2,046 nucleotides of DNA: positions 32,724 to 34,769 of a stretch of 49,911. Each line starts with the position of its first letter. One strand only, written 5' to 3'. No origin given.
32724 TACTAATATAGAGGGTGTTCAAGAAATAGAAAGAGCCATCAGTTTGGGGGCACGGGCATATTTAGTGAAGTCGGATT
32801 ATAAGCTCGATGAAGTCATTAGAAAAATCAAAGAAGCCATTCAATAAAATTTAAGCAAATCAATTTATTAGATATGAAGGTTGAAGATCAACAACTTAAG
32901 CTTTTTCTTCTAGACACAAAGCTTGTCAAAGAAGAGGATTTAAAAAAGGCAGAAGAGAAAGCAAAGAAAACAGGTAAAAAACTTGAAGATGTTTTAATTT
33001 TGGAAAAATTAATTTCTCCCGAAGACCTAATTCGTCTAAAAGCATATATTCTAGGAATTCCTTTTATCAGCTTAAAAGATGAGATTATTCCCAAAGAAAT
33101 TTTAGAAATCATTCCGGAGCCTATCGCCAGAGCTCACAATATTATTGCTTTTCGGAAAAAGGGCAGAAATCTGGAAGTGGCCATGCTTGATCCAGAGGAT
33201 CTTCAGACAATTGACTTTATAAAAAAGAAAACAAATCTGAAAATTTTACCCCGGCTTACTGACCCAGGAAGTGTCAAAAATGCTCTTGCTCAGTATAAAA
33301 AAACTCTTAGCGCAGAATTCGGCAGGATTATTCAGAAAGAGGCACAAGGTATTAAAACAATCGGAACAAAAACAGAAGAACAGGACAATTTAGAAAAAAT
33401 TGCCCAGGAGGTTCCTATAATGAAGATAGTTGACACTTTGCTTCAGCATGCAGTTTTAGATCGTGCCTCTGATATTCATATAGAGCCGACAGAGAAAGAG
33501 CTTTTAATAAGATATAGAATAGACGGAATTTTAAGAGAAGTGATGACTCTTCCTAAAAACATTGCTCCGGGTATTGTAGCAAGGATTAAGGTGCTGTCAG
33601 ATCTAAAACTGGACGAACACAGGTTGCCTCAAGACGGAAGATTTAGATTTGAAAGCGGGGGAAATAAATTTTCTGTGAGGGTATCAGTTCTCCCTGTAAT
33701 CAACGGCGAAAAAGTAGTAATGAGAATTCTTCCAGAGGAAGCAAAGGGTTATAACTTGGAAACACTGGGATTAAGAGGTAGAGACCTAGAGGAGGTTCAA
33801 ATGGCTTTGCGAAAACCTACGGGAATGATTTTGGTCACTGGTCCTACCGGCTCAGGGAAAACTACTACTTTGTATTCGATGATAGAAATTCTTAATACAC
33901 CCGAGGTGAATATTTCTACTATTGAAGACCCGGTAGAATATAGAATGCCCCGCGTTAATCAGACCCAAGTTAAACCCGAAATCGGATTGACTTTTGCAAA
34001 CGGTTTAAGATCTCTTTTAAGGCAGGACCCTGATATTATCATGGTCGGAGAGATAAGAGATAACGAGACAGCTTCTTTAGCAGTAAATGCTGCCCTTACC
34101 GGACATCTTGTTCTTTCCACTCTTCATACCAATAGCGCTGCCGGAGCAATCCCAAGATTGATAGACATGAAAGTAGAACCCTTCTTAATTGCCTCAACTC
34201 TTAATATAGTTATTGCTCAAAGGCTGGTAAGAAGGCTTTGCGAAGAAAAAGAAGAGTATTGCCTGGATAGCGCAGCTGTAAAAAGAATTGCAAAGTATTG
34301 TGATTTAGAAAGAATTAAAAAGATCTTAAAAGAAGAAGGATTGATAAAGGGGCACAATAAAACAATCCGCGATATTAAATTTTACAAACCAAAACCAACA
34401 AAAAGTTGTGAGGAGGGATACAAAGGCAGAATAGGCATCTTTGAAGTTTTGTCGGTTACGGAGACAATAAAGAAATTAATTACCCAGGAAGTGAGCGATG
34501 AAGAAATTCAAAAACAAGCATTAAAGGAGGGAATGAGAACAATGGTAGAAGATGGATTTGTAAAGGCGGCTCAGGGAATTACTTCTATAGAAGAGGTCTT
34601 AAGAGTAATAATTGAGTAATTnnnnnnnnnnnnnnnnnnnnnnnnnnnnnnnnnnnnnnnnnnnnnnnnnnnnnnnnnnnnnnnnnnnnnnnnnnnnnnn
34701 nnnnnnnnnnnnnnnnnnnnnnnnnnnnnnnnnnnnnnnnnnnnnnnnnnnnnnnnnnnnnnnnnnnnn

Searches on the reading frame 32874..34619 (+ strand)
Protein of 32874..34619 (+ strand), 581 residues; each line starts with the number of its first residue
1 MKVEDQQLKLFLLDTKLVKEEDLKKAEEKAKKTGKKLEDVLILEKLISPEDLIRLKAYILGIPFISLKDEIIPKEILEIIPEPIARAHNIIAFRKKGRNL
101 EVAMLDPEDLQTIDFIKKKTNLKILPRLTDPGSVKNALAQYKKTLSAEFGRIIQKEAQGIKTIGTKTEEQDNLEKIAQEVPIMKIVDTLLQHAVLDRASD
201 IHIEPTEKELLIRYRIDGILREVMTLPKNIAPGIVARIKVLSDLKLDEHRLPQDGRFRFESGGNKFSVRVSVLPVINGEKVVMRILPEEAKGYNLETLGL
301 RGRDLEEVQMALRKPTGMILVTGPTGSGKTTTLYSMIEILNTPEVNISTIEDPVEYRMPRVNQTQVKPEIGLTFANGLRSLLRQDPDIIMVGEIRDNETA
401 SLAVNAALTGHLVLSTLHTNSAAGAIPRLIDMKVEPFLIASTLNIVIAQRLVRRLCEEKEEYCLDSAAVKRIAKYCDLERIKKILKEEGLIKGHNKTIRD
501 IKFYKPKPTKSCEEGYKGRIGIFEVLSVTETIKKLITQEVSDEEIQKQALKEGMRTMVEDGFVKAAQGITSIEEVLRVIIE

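Call 33: search_protein_families(library=pfam, proteins=[window:32874-34619:+], max_evalue=0.0001)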
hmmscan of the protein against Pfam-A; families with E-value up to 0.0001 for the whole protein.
window:32874-34619:+ (581 aa): 2 families
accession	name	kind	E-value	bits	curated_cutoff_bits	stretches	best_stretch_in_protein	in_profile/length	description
PF00437.27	T2SSE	-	1.1e-130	436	24.9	1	178-577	4-370/370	Type II/IV secretion system protein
PF05157.20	MshEN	-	4.7e-15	55.8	23.1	1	60-144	1-86/90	MshEN domain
